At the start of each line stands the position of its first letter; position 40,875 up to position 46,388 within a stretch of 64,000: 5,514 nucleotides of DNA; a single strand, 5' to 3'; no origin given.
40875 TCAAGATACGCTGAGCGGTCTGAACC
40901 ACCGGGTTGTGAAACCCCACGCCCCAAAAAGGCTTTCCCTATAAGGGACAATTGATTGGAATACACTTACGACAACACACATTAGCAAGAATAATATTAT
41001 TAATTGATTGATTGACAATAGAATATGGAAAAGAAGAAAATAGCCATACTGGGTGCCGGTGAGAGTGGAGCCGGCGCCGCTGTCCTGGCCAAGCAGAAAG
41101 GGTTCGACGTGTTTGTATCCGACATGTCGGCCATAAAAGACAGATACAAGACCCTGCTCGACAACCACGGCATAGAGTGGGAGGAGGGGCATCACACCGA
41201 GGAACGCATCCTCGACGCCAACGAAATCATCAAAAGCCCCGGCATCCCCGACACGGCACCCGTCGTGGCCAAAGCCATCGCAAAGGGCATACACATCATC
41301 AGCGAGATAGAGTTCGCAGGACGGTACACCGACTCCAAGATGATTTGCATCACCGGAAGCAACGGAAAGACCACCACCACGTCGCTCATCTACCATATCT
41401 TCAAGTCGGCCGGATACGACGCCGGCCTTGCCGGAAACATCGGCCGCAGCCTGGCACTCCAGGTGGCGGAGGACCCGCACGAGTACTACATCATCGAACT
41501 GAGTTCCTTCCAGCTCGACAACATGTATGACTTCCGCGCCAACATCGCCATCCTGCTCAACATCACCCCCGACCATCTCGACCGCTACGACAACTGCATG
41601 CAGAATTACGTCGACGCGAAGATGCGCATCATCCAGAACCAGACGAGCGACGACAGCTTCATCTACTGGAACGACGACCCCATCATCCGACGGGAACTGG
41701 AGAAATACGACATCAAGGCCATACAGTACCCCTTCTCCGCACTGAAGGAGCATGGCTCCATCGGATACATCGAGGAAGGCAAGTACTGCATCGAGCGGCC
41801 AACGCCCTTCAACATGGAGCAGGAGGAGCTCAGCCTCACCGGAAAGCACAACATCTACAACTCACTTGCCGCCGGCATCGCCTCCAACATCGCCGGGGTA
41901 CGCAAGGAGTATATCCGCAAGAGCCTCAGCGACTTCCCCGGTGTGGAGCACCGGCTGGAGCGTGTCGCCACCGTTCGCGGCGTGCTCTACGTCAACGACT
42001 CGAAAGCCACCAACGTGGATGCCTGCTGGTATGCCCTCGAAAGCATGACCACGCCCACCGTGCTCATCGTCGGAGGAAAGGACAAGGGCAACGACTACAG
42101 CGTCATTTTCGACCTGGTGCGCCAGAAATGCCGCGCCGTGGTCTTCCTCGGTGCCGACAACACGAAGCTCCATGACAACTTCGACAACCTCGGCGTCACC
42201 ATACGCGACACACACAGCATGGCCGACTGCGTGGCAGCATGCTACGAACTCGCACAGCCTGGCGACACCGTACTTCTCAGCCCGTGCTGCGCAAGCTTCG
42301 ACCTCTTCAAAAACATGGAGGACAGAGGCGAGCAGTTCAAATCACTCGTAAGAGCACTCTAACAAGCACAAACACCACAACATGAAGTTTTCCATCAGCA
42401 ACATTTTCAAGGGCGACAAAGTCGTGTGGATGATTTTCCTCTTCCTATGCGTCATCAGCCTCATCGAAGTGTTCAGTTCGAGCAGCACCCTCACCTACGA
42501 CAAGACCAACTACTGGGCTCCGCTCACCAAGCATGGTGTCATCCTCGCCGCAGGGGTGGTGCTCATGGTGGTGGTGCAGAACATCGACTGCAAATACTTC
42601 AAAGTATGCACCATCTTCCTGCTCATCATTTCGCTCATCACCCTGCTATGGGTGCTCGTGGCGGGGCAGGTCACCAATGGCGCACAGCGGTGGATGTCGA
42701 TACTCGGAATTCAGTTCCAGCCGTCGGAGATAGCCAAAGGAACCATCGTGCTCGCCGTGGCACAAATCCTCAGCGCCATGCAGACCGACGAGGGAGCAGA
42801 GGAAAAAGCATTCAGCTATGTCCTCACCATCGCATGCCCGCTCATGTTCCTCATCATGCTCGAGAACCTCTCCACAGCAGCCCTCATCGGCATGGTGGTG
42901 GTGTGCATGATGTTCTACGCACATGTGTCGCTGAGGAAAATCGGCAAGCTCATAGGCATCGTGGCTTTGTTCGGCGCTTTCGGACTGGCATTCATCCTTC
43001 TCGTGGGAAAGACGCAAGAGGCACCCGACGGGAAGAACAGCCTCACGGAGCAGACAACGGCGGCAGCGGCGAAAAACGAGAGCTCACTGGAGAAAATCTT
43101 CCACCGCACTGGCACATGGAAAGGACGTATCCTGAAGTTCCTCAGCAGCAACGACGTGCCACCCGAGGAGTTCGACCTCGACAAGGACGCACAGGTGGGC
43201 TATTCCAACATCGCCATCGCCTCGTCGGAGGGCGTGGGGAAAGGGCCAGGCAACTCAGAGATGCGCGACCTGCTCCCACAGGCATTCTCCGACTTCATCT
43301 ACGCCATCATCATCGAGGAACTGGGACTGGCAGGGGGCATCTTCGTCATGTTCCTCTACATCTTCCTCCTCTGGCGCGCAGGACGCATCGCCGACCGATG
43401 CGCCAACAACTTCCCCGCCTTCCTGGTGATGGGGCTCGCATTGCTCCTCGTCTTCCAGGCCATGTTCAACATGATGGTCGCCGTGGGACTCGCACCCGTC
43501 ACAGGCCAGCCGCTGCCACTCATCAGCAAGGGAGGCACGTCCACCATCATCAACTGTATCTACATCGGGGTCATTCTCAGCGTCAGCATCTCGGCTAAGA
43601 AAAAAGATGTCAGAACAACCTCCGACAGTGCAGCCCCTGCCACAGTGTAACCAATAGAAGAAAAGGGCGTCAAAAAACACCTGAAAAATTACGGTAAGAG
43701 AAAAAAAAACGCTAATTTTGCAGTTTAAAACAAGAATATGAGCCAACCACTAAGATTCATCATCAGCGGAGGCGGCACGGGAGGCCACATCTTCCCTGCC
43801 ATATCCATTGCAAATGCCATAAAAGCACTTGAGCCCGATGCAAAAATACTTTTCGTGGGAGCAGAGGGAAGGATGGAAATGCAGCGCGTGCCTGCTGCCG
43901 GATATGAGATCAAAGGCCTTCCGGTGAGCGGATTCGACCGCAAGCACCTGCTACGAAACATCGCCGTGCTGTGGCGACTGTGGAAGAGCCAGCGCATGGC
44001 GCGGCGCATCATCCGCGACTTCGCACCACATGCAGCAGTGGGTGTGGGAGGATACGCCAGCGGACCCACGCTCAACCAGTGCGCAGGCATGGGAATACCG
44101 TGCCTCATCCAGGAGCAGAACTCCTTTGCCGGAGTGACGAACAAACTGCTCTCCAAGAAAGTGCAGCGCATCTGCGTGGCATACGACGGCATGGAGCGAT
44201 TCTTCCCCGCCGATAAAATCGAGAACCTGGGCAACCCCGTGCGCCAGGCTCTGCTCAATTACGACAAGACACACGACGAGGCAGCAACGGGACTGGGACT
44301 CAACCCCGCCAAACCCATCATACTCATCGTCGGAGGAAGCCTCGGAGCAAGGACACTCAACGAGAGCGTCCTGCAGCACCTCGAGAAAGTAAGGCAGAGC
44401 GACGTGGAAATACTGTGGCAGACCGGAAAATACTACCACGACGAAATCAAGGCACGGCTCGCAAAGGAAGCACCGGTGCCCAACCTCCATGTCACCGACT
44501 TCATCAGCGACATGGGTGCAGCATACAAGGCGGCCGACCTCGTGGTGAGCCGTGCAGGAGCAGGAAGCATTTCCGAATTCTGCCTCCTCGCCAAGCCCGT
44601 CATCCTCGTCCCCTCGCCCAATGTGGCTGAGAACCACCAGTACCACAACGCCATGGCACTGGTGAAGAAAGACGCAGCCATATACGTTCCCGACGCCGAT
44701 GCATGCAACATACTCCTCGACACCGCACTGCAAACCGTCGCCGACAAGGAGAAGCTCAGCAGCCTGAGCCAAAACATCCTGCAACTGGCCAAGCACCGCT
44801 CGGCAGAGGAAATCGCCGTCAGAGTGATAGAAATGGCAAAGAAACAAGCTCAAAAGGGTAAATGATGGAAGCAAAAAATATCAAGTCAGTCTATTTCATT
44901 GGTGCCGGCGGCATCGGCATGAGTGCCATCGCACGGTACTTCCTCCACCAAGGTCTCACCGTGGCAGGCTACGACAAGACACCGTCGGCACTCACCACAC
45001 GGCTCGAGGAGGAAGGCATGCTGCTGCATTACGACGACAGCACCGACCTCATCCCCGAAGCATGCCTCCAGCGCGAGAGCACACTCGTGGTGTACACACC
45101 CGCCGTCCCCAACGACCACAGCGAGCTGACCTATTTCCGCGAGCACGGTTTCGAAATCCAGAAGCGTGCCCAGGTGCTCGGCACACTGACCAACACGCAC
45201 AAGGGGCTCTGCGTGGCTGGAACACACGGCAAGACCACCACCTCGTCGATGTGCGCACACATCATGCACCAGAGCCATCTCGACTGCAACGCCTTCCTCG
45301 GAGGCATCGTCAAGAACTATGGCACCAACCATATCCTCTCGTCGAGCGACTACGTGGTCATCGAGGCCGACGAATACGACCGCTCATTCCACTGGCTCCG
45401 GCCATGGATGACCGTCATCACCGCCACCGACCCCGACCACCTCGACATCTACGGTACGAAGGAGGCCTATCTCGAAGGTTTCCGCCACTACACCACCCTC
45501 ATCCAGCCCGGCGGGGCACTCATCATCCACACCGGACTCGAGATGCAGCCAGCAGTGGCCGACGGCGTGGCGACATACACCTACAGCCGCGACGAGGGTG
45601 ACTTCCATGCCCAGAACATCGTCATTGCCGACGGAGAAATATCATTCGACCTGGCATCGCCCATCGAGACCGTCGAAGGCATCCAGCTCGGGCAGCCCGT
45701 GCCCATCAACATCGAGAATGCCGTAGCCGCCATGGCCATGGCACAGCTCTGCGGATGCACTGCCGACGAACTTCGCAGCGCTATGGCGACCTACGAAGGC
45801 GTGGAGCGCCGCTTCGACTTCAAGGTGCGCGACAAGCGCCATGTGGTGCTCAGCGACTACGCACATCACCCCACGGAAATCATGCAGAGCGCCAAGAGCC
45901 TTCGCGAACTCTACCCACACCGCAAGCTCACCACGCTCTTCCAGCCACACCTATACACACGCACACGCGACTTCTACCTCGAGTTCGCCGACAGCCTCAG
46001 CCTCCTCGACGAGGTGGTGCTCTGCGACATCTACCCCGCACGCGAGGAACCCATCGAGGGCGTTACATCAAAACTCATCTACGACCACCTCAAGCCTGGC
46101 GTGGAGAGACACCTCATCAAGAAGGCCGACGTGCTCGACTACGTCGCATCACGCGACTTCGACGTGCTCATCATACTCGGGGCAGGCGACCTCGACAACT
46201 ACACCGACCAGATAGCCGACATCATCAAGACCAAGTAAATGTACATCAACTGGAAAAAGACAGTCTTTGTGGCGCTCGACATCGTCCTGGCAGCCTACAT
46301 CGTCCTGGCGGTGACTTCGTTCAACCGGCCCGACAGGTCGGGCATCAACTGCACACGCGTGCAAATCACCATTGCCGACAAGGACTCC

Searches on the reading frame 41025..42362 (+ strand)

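Call 38: search_protein_families(library=pfam, proteins=[window:41025-42362:+], max_evalue=0.0001)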
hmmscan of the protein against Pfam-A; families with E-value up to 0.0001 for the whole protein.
window:41025-42362:+ (445 aa): 4 families
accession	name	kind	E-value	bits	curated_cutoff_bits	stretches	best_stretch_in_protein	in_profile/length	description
PF08245.18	Mur_ligase_M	-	1.6e-36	126.6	24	1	109-285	1-198/200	Mur ligase middle domain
PF02875.26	Mur_ligase_C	-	4.8e-13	50.5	28.4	1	309-421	1-126/127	Mur ligase, glutamate ligase domain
PF21377.3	MurD_N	-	1.1e-11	45.1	24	1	5-75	1-71/76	MurD N-terminal domain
PF21799.2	MurD-like_N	-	8e-11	42.5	27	1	4-92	1-87/88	Mur ligase MurD-like, N-terminal domain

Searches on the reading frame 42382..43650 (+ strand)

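Call 39: search_protein_families(library=pfam, proteins=[window:42382-43650:+], max_evalue=0.0001)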
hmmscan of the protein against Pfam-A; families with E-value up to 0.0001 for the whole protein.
window:42382-43650:+ (422 aa): 1 family
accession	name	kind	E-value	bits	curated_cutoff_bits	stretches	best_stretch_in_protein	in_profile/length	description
PF01098.24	FTSW_RODA_SPOVE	-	6.8e-66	223.1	26.4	1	14-406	3-355/356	Cell cycle protein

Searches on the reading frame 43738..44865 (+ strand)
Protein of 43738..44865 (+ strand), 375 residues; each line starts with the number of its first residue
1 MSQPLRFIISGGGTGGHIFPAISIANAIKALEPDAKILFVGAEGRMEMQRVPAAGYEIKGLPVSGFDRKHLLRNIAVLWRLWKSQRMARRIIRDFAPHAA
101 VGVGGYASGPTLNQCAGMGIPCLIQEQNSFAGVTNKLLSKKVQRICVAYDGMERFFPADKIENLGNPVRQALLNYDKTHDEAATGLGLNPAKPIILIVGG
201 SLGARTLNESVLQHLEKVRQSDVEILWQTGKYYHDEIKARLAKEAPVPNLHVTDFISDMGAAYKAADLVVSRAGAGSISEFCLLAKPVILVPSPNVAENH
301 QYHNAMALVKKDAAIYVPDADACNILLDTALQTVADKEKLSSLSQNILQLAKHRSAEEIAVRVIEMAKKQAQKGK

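Call 39: search_protein_families(library=pfam, proteins=[window:43738-44865:+], max_evalue=0.0001)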
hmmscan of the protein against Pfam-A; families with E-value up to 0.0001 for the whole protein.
window:43738-44865:+ (375 aa): 2 families
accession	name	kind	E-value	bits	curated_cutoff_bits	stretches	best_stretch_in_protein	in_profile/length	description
PF04101.22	Glyco_tran_28_C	-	2.1e-38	132.4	22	1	194-347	1-154/166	Glycosyltransferase family 28 C-terminal domain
PF03033.26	Glyco_transf_28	-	3.1e-30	105.5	26.2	1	7-145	1-137/139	Glycosyltransferase family 28 N-terminal domain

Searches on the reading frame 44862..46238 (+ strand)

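Call 39: search_protein_families(library=pfam, proteins=[window:44862-46238:+], max_evalue=0.0001)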
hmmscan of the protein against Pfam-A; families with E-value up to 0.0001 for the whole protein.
window:44862-46238:+ (458 aa): 3 families
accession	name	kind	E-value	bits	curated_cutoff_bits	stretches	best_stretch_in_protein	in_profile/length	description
PF08245.18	Mur_ligase_M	-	1.8e-18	67.7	24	1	118-294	1-200/200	Mur ligase middle domain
PF01225.30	Mur_ligase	-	9.5e-17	61.6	21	1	10-112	2-93/95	Mur ligase family, catalytic domain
PF02875.26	Mur_ligase_C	-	4.6e-13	50.6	28.4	1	316-441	1-126/127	Mur ligase, glutamate ligase domain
